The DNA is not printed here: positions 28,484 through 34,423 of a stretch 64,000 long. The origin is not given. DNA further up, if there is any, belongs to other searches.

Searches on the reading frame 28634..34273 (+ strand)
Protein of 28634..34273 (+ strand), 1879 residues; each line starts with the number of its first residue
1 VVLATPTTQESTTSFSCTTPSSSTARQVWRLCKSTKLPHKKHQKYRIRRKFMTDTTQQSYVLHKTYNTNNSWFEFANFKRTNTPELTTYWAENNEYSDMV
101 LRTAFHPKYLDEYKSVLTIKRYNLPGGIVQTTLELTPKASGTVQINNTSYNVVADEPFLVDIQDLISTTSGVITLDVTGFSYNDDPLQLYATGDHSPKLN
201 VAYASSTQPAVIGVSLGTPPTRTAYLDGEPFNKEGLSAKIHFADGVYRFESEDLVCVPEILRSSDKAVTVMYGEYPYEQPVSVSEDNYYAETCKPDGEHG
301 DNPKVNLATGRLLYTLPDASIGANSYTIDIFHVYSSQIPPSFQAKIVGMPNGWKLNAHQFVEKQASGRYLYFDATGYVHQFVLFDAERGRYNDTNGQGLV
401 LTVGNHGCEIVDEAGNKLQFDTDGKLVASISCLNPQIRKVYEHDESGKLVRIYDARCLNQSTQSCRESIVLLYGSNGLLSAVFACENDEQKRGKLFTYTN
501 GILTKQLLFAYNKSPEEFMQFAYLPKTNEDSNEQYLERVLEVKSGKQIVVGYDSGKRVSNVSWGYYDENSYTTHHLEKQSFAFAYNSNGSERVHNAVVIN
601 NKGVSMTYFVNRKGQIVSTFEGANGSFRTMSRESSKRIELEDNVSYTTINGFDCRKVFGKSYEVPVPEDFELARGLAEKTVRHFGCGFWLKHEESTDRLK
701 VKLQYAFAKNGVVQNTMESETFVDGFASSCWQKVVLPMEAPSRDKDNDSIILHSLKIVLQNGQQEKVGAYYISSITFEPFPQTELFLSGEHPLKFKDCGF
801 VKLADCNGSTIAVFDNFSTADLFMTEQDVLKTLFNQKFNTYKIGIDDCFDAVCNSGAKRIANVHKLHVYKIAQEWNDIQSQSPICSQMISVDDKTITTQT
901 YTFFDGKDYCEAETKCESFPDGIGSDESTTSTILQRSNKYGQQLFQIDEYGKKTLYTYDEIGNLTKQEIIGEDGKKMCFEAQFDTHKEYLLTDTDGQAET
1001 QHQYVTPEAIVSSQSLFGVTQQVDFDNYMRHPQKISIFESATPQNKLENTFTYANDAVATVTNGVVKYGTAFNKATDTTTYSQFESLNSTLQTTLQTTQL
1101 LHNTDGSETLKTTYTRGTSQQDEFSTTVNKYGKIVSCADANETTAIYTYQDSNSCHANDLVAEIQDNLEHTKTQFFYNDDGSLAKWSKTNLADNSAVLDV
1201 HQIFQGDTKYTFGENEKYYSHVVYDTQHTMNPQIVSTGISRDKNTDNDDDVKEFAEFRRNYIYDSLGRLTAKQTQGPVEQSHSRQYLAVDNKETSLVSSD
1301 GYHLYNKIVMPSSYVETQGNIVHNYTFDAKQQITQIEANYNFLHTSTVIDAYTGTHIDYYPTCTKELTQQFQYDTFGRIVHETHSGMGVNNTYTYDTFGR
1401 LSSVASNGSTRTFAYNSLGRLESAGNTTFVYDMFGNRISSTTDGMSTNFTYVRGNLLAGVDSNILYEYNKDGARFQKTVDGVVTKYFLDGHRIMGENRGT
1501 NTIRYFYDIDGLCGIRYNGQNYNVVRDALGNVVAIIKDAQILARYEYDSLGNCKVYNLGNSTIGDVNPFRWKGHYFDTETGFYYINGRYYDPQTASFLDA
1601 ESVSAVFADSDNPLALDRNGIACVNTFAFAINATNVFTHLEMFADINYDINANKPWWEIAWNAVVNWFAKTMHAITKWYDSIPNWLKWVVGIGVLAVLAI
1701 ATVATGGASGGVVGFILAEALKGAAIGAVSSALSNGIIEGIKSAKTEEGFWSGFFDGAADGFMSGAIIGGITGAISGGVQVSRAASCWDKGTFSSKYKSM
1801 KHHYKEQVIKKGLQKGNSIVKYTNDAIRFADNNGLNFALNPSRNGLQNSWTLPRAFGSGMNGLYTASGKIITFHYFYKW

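Call 6: search_protein_families(library=pfam, proteins=[window:28634-34273:+], max_evalue=0.01)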
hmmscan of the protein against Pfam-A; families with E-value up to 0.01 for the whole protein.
window:28634-34273:+ (1879 aa): 2 families
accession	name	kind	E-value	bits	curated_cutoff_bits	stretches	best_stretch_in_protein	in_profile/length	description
PF05593.20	RHS_repeat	-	1.2e-16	61.1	22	1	1395-1423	1-30/38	RHS Repeat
PF20148.4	DUF6531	-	0.0024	18.6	24.1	1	305-381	4-74/74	Domain of unknown function (DUF6531)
